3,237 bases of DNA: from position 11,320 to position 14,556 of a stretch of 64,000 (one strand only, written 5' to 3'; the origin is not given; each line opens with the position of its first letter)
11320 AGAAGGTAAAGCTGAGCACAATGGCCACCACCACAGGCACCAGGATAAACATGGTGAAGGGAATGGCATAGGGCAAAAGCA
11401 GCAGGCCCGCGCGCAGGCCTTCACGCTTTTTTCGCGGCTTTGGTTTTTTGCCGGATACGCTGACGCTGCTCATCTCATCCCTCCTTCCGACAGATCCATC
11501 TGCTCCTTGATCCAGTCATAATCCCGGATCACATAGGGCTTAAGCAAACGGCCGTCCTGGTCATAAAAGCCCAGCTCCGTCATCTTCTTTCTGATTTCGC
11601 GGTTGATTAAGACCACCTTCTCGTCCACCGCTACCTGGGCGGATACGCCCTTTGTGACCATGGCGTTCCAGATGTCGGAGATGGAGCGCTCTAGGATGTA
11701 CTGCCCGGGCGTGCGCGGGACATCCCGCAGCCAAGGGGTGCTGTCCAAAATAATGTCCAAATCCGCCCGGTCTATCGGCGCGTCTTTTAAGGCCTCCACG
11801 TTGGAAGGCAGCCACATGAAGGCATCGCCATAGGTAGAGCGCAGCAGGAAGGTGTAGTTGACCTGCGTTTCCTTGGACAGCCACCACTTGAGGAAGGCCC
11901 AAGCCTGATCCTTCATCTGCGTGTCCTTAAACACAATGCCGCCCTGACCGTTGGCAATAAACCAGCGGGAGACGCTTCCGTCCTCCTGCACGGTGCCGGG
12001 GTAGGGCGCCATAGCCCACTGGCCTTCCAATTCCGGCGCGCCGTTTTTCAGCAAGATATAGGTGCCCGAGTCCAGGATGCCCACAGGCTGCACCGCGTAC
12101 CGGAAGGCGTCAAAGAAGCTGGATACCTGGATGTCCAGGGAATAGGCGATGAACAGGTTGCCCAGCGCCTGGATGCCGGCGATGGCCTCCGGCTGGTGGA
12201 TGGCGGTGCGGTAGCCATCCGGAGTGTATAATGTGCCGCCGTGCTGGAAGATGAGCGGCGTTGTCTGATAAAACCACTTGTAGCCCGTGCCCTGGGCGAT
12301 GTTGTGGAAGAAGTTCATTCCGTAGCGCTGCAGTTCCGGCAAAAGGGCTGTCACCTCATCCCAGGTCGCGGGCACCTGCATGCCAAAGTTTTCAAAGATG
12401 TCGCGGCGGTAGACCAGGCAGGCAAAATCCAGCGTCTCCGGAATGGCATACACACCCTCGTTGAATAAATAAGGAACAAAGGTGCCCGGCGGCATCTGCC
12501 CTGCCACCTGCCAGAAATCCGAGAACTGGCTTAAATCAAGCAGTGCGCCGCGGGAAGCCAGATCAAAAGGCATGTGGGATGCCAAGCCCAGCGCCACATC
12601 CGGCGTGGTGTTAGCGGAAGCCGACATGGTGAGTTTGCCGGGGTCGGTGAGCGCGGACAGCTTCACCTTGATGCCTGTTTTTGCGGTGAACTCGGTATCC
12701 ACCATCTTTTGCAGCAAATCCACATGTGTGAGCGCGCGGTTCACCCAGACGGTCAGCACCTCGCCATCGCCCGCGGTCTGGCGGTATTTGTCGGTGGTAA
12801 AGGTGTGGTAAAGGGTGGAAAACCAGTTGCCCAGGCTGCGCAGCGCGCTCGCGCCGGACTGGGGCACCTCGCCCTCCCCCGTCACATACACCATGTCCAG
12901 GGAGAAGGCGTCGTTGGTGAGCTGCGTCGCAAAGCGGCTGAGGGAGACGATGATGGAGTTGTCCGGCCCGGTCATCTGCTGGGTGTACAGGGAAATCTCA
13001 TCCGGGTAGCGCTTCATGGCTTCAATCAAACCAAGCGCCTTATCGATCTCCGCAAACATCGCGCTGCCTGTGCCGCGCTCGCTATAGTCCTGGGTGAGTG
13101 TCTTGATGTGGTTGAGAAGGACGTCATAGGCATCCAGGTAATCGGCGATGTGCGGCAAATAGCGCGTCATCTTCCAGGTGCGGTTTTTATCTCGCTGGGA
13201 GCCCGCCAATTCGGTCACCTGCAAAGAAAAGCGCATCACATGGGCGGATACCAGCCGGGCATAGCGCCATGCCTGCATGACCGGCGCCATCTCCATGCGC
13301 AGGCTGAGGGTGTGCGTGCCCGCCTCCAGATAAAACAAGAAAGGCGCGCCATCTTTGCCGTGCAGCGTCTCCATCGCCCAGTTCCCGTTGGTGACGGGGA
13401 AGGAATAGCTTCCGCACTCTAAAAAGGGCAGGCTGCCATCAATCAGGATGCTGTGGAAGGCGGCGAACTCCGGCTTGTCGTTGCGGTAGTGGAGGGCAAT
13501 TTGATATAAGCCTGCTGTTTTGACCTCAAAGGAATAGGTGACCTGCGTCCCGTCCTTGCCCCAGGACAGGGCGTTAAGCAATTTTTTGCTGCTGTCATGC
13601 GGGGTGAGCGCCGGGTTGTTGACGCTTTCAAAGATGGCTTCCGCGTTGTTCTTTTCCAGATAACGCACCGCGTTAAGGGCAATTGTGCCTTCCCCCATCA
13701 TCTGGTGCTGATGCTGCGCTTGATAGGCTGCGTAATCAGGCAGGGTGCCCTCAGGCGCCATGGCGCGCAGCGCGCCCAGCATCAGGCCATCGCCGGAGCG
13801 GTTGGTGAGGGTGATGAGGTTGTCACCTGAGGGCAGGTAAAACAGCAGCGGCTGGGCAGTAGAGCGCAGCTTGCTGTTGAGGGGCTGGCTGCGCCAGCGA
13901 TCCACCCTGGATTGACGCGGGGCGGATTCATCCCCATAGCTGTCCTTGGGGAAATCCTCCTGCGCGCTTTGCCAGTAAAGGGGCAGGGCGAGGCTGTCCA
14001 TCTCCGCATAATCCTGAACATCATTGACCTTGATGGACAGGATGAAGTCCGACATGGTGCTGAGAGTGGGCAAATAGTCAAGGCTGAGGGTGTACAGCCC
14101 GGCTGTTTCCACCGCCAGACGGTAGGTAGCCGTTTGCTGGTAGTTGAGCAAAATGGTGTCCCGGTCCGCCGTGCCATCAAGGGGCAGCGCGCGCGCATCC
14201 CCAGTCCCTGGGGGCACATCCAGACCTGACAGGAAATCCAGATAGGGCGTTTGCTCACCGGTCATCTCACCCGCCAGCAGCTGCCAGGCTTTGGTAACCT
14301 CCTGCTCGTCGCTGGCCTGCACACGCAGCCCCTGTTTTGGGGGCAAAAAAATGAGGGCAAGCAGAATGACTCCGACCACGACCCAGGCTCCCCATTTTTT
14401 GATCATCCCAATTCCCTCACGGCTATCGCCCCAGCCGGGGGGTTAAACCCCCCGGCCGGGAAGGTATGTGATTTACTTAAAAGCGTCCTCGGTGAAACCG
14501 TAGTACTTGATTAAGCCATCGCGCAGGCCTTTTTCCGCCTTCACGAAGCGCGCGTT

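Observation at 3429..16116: Nested double ABC importer: an uncharacterised five-gene cassette sits between an SBP gene and a second permease pair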

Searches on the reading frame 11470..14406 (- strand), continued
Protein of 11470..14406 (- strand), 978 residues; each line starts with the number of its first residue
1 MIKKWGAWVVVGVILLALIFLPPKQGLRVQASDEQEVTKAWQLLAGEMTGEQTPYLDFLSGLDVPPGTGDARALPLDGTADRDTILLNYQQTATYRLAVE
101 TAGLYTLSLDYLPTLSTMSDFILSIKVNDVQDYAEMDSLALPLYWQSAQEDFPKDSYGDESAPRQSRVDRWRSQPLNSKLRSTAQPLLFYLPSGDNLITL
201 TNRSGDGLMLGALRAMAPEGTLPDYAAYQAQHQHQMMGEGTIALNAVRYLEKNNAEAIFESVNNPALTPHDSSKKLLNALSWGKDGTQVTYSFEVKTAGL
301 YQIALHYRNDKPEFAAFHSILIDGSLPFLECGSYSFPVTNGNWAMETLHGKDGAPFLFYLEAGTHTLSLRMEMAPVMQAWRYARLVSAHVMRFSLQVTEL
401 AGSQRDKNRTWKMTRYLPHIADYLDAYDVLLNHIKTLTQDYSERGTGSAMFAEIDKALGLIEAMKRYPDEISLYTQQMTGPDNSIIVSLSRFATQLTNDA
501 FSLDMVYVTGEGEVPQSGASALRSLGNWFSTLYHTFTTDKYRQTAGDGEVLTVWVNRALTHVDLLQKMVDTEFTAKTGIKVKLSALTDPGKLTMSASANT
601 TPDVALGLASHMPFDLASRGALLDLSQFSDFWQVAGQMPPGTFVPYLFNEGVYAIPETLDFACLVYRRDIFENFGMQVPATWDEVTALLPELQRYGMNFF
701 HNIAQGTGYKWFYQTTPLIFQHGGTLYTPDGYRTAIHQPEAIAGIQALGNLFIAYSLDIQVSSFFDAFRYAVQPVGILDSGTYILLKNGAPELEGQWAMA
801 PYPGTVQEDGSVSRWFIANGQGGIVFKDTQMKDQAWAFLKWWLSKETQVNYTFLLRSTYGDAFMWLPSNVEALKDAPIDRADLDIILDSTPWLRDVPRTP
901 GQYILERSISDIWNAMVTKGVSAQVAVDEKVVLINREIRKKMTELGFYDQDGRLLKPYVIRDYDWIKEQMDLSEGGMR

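Call 85: find_encoding_contigs(protein=P0461, flank=10000, max_places=1)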
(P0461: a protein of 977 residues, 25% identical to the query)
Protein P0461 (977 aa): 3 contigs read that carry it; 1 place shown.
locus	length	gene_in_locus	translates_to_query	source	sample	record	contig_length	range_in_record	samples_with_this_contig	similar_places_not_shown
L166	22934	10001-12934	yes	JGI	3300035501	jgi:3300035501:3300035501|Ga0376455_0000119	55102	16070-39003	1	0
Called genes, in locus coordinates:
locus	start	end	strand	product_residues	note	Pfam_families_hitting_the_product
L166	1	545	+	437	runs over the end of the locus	PF01547:SBP_bac_1, PF13416:SBP_bac_8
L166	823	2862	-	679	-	PF17191:RecG_wedge, PF04851:ResIII, PF00270:DEAD, PF07517:SecA_DEAD, PF00271:Helicase_C, PF19833:RecG_dom3_C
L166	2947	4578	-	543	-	PF02734:Dak2, PF21645:FakA-like_M, PF13684:FakA-like_C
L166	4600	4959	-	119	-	PF03780:Asp23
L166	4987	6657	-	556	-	PF13175:AAA_15, PF13476:AAA_23, PF13514:AAA_27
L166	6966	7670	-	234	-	PF00149:Metallophos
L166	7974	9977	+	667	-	PF16403:Bact_surface_Ig-like (faint)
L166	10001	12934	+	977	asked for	PF25275:Golvesin_C (faint), PF01547:SBP_bac_1, PF13416:SBP_bac_8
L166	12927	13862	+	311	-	PF00528:BPD_transp_1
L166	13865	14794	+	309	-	PF00528:BPD_transp_1 (weak)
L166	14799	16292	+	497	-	PF01436:NHL (faint)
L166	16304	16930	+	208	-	PF04893:Yip1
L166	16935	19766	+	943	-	PF18952:DUF5696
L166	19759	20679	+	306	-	PF00528:BPD_transp_1 (weak)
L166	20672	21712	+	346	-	PF00528:BPD_transp_1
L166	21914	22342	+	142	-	PF00583:Acetyltransf_1, PF13673:Acetyltransf_10, PF13508:Acetyltransf_7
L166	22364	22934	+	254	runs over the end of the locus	PF00753:Lactamase_B, PF19583:ODP (faint)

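Call 86: find_encoding_contigs(protein=P0447, flank=10000, max_places=1)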
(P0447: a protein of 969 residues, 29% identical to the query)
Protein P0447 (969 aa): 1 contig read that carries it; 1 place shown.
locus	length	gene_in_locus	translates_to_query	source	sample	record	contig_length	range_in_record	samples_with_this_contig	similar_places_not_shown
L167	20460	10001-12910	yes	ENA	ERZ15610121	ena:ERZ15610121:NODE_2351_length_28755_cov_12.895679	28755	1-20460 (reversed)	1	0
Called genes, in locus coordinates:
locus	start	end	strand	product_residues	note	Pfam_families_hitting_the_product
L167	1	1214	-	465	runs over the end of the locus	PF01554:MatE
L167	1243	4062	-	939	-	PF15979:Glyco_hydro_115, PF17829:GH115_C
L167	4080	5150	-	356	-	-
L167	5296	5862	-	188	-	PF01066:CDP-OH_P_transf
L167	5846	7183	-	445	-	PF00919:UPF0004, PF04055:Radical_SAM, PF01938:TRAM (weak), PF18693:TRAM_2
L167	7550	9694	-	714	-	PF00165:HTH_AraC (weak), PF12833:HTH_18, PF00165:HTH_AraC (weak)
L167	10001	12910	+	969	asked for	PF25275:Golvesin_C (faint), PF01547:SBP_bac_1, PF13416:SBP_bac_8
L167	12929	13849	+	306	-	PF00528:BPD_transp_1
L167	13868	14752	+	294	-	PF00528:BPD_transp_1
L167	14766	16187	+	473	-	PF01436:NHL (faint), PF00515:TPR_1 (faint), PF13414:TPR_11 (weak)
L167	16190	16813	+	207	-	PF04893:Yip1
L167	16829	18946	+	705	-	PF18952:DUF5696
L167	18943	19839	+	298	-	PF00528:BPD_transp_1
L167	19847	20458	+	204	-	?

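Call 87: find_encoding_contigs(protein=P0443, flank=10000, max_places=1)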
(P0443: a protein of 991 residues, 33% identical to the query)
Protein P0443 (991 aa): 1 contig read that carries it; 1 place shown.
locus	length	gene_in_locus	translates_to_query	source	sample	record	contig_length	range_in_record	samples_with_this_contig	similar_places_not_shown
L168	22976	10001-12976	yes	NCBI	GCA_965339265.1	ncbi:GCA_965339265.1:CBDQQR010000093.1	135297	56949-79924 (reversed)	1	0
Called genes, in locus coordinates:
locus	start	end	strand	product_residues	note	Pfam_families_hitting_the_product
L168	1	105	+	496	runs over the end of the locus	PF02446:Glyco_hydro_77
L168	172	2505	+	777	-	PF00343:Phosphorylase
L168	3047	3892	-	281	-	PF02588:YitT_membrane, PF10035:DUF2179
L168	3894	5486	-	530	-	PF00009:GTP_EFTU, PF01926:MMR_HSR1 (faint), PF22042:EF-G_D2, PF03144:GTP_EFTU_D2 (weak), PF16658:RF3_C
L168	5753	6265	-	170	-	PF00596:Aldolase_II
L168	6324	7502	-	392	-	PF07690:MFS_1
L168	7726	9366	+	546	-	PF04616:Glyco_hydro_43, PF16369:GH43_C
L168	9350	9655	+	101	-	-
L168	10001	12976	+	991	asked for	PF01547:SBP_bac_1, PF13416:SBP_bac_8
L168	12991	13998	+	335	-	PF00528:BPD_transp_1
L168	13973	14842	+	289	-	PF00528:BPD_transp_1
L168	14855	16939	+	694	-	PF01436:NHL (faint), PF04893:Yip1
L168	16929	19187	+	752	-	-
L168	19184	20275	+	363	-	PF00528:BPD_transp_1 (weak)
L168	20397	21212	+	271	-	PF00528:BPD_transp_1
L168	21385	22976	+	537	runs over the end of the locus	PF01547:SBP_bac_1, PF13416:SBP_bac_8 (weak)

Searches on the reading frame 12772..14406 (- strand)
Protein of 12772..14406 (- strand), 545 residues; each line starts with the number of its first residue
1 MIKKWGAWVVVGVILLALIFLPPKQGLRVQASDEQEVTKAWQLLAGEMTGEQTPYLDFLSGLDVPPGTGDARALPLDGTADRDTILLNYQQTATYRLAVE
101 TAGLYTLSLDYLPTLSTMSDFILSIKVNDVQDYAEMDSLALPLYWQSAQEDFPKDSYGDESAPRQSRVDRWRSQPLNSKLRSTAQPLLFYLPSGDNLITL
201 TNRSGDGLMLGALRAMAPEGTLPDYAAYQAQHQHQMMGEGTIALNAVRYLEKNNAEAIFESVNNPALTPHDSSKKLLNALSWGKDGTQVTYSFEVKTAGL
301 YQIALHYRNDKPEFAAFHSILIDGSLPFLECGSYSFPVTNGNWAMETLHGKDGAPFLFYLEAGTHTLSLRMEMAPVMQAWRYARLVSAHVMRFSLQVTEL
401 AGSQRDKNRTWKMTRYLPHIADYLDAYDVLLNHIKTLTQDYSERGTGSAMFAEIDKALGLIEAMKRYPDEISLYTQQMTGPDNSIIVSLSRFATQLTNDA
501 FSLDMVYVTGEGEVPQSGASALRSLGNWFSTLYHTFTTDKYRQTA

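Call 62: predict_structure(alignment_id=A4)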
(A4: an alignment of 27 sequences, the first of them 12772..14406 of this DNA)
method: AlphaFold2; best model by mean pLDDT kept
length: 545 residues; sequences in the alignment: 27
mean_pLDDT: 87.9   pTM: 0.83
mean pLDDT of the five models: 87.9, 87.5, 87.2, 86.8, 86.3
residues with pLDDT >= 90: 330; 70-90: 170; 50-70: 34; < 50: 11
segments of 3 or more residues with pLDDT < 50: 21-27, 543-545
pLDDT, mean of each block of 10 residues (from residue 1): 65 73 48 84 82 81 88 82 85 96 96 89 96 93 92 89 92 91 86 97 92 90 92 92 95 90 91 90 92 97 96 90 94 92 94 94 97 89 92 91 64 87 95 92 84 93 92 89 91 86 96 85 84 75 47
secondary structure, 60 per line:
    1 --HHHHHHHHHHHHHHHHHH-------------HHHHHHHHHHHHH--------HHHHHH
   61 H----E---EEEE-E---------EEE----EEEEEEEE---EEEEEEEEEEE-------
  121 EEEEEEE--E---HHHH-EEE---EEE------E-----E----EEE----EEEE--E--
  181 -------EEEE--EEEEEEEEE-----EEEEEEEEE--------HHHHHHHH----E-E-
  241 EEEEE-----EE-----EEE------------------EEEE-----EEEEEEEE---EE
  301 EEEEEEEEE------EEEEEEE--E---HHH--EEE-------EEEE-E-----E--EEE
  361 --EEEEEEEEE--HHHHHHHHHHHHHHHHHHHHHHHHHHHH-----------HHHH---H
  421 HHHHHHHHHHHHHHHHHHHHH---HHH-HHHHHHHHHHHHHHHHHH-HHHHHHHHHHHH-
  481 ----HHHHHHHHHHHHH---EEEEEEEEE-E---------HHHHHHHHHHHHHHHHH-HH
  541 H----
elements in order: H3-20 H34-46 H55-61 E70-73 E85-87 E92-99 E103-113 E121-127 H134-137 E139-141 E145-147 E165-167 E172-175 E188-191 E194-202 E208-216 H225-232 E241-245 E258-260 E279-282 E288-295 E299-309 E316-322 E334-336 E344-347 E358-360 E363-371 H374-401 H413-416 H420-441 H449-466 H468-479 H485-497 E501-509 H521-537

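Call 64: fold_search(model_id=the predicted structure, library=pdb)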
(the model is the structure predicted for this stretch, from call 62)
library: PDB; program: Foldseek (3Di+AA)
matches with E <= 10: 924; with E <= 0.001: 66
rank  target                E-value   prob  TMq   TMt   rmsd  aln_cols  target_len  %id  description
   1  5x7o_A                1.0e-06  1.00  0.17  0.08  16.8       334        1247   13  Crystal structure of Paenibacillus sp. 598K alpha-1,6-glucosyltransferase (released 2017-07-26)
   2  3wnp_A                4.5e-06  1.00  0.17  0.14  20.4       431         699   10  D308A, F268V, D469Y, A513V, and Y515S quintuple mutant of Bacillus circulans T-3040 cycloisomaltooligosaccharide gluca (released 2014-02-05)
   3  4qaw_E                1.2e-05  1.00  0.18  0.18  17.8       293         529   10  Structure of modular Xyn30D from Paenibacillus barcinonensis (released 2014-10-08)
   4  6f2p                  1.5e-05  1.00  0.16  0.09  18.6       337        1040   14  Structure of Paenibacillus xanthan lyase to 2.6 A resolution (released 2018-12-05)
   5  9ju0_CCC              3.4e-05  0.98  0.17  0.11  18.7       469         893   10  C-terminally truncated dextran dextrinase bound with acarbose (released 2025-09-03)
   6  8hhe_A                3.6e-05  0.99  0.16  0.14  21.9       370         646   12  Crystal structure of Cry5B from Bacillus thuringiensis at 4.5 A resolution (released 2022-12-07)
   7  8w7n                  3.8e-05  0.93  0.15  0.09  27.3       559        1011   10  Crystal structure of the in-cell Cry1Aa purified from Bacillus thuringiensis (released 2024-03-06)
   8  9ju0_AAA              4.0e-05  0.98  0.17  0.11  18.6       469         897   10  C-terminally truncated dextran dextrinase bound with acarbose (released 2025-09-03)
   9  6qep                  4.0e-05  0.69  0.12  0.07  18.6       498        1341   10  EngBF DARPin Fusion 4b H14 (released 2019-11-06)
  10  9ju0_BBB              4.2e-05  0.97  0.17  0.11  18.1       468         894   11  C-terminally truncated dextran dextrinase bound with acarbose (released 2025-09-03)
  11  4qaw_C                6.1e-05  1.00  0.19  0.19  17.9       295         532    9  Structure of modular Xyn30D from Paenibacillus barcinonensis (released 2014-10-08)
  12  4qaw_A                6.4e-05  1.00  0.19  0.19  17.4       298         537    9  Structure of modular Xyn30D from Paenibacillus barcinonensis (released 2014-10-08)
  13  4qaw_H                6.4e-05  1.00  0.16  0.17  18.8       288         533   10  Structure of modular Xyn30D from Paenibacillus barcinonensis (released 2014-10-08)
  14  8j3x_A                7.1e-05  1.00  0.18  0.24   3.4       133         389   17  Crystal structure of CBM6E from Saccharophagus degradans (released 2024-04-24)
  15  4qaw_B                7.5e-05  1.00  0.18  0.19  18.1       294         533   10  Structure of modular Xyn30D from Paenibacillus barcinonensis (released 2014-10-08)
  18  2cdp_A                8.8e-05  1.00  0.17  0.61   4.8       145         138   19  Structure of a CBM6 in complex with neoagarohexaose (released 2006-02-08)
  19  2cdp_C                9.3e-05  1.00  0.18  0.67   3.4       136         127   18  Structure of a CBM6 in complex with neoagarohexaose (released 2006-02-08)
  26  2cdo_C                1.4e-04  1.00  0.17  0.63   4.5       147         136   16  structure of agarase carbohydrate binding module in complex with neoagarohexaose (released 2006-02-16)
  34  2cdp_D                2.4e-04  1.00  0.17  0.61   4.5       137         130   21  Structure of a CBM6 in complex with neoagarohexaose (released 2006-02-08)
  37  2cdo_B                2.7e-04  1.00  0.18  0.63   3.5       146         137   18  structure of agarase carbohydrate binding module in complex with neoagarohexaose (released 2006-02-16)
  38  4qaw_D                2.7e-04  1.00  0.17  0.18  17.6       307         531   10  Structure of modular Xyn30D from Paenibacillus barcinonensis (released 2014-10-08)
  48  2cdo_A                4.1e-04  1.00  0.17  0.60   5.0       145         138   19  structure of agarase carbohydrate binding module in complex with neoagarohexaose (released 2006-02-16)
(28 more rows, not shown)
